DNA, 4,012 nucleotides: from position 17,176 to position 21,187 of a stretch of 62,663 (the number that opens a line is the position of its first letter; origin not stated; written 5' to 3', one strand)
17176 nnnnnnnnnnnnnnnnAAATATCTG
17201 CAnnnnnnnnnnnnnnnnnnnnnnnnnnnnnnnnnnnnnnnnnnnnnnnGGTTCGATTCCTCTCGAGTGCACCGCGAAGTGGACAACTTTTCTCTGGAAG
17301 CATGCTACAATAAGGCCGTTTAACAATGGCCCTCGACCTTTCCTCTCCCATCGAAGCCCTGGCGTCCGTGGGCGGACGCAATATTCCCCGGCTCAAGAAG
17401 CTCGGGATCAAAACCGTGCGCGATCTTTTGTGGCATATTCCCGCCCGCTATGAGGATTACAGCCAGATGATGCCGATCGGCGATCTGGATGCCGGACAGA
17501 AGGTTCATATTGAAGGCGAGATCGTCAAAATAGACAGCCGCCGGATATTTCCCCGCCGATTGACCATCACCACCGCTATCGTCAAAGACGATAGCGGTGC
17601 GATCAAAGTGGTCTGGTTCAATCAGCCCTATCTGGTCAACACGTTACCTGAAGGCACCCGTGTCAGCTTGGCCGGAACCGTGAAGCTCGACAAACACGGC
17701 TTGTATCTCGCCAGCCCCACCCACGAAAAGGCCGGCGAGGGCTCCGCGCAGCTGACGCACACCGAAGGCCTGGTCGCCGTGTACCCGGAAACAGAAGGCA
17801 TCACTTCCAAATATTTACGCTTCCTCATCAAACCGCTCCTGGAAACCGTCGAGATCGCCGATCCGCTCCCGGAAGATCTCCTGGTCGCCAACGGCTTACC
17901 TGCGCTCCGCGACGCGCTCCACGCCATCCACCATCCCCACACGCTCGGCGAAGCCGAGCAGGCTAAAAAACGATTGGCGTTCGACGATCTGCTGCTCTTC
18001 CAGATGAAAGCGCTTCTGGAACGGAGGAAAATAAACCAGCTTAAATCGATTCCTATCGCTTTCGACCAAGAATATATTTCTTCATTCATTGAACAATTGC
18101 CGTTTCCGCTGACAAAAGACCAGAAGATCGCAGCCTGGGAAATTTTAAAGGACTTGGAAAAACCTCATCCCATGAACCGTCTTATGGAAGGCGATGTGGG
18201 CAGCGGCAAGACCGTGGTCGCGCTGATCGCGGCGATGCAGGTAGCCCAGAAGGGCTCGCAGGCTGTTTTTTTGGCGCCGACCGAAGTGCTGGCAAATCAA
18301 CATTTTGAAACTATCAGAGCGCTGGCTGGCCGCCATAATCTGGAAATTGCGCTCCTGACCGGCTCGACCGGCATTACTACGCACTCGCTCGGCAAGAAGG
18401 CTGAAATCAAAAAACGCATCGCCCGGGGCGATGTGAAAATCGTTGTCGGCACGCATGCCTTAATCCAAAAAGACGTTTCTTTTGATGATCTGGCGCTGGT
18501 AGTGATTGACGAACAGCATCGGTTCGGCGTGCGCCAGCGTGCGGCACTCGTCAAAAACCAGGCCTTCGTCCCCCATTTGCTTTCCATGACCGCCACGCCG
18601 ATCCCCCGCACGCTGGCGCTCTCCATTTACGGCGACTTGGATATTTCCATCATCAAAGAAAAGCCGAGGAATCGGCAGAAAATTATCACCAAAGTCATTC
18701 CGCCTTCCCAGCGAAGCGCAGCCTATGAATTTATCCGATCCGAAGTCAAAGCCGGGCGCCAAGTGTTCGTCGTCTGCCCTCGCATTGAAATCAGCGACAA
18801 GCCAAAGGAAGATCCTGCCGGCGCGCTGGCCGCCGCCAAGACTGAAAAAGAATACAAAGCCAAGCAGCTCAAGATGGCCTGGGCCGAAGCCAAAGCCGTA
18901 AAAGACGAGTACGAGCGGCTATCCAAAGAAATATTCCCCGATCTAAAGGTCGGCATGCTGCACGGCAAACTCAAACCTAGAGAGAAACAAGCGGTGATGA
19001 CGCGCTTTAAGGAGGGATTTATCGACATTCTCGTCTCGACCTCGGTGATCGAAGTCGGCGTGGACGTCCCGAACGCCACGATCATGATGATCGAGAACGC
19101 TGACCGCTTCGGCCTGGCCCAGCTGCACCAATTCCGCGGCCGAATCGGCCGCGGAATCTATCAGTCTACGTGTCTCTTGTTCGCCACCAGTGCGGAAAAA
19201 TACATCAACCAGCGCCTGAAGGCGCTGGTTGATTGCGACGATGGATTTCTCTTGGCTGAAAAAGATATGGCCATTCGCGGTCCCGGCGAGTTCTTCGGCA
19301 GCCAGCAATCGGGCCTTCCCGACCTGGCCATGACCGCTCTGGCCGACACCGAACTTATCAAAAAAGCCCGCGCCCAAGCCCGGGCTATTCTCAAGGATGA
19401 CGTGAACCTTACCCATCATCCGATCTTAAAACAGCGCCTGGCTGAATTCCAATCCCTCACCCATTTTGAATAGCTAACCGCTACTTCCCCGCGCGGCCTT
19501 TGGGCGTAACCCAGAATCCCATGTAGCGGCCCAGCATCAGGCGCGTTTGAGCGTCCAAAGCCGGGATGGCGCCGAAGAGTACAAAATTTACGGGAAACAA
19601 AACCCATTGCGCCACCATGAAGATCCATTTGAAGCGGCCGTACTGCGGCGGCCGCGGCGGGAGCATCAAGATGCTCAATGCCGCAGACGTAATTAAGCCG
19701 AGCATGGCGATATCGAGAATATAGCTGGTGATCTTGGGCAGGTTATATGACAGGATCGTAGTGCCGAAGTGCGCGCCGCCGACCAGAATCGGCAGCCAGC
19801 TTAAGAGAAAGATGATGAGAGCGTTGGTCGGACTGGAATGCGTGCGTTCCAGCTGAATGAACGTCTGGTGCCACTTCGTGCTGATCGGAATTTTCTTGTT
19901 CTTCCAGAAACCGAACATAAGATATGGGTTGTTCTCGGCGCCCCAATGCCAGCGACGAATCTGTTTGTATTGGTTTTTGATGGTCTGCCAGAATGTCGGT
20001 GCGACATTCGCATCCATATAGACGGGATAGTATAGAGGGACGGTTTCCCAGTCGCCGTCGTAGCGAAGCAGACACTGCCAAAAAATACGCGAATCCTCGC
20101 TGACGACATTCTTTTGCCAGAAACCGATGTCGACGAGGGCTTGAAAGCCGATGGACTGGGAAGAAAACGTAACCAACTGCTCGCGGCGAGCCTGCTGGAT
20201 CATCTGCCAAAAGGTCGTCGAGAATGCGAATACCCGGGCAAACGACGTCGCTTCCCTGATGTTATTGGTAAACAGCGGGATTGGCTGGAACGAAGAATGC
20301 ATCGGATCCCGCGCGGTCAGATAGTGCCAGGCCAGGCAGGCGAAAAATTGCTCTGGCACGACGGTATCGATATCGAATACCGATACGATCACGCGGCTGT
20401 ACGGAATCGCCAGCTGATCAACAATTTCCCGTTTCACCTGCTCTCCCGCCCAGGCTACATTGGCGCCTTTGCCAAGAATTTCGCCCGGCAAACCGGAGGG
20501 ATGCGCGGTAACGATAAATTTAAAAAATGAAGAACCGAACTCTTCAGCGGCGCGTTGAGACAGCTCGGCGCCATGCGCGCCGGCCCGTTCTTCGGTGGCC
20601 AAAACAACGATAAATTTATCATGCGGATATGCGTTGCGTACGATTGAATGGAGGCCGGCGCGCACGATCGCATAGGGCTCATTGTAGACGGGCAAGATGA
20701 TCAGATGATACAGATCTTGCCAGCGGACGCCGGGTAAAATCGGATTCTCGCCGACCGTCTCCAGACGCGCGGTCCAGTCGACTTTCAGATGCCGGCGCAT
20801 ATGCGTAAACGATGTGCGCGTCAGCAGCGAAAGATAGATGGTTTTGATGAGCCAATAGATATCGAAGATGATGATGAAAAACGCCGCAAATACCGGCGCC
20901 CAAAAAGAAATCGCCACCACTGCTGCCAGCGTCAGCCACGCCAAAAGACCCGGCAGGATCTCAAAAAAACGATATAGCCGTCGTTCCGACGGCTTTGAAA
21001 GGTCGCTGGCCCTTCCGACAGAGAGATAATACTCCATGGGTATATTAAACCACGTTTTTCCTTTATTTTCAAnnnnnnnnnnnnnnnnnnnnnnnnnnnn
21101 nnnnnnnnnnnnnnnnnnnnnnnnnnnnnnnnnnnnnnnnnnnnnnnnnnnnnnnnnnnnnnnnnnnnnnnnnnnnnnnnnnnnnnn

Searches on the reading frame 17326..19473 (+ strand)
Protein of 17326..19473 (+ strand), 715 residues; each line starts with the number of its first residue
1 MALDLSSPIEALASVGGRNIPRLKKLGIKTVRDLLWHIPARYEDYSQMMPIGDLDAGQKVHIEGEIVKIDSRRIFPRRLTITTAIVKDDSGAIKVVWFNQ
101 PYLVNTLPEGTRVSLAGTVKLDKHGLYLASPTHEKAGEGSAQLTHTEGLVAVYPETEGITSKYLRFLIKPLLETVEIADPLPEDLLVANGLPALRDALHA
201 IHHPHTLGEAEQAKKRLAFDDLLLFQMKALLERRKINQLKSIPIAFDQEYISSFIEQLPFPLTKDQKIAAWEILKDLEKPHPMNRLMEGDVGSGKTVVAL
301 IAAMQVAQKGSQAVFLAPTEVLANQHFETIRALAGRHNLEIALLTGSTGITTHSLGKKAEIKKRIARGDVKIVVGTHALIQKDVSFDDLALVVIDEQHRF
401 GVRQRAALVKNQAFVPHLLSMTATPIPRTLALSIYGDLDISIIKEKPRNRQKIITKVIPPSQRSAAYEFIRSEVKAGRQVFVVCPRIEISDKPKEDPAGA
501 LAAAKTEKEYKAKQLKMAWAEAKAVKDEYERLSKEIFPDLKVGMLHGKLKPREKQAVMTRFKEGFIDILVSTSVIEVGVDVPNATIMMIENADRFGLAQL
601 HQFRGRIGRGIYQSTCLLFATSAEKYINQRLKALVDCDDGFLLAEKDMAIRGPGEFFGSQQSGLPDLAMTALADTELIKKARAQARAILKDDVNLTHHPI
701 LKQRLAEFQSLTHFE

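Call 35: search_protein_families(library=pfam, proteins=[window:17326-19473:+])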
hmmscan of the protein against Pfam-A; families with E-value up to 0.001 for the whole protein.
window:17326-19473:+ (715 aa): 8 families
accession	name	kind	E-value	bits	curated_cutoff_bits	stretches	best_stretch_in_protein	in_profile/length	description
PF17191.10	RecG_wedge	-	3.2e-26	92.3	23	1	12-171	5-158/162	RecG wedge domain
PF00270.35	DEAD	-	1.9e-23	83.4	26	1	283-429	15-163/167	DEAD/DEAH box helicase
PF00271.37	Helicase_C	-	2.2e-18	66.9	23.5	1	530-609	32-108/110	Helicase conserved C-terminal domain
PF04851.21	ResIII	-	5.4e-15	56.1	22.5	1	262-425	4-162/164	Type III restriction enzyme, res subunit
PF19833.4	RecG_dom3_C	-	5.5e-10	39.6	26.8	1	638-709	2-77/87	ATP-dependent DNA helicase RecG, domain 3, C-terminal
PF01336.31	tRNA_anti-codon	-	2.5e-07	31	27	1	60-127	1-66/75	OB-fold nucleic acid binding domain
PF22590.2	Cas3-like_C_2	-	0.00014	22.5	27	0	523-609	13-103/106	CRISPR-associated nuclease/helicase Cas3, C-terminal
PF13604.12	AAA_30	-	0.00041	20.6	27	1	283-410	19-110/191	AAA domain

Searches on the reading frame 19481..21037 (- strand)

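Call 35: search_protein_families(library=pfam, proteins=[window:19481-21037:-])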
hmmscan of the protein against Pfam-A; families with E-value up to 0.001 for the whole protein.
window:19481-21037:- (518 aa): 1 family
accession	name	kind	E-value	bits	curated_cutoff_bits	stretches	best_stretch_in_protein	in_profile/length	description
PF13632.12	Glyco_trans_2_3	-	8.6e-06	26.1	27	1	218-416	2-169/198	Glycosyl transferase family group 2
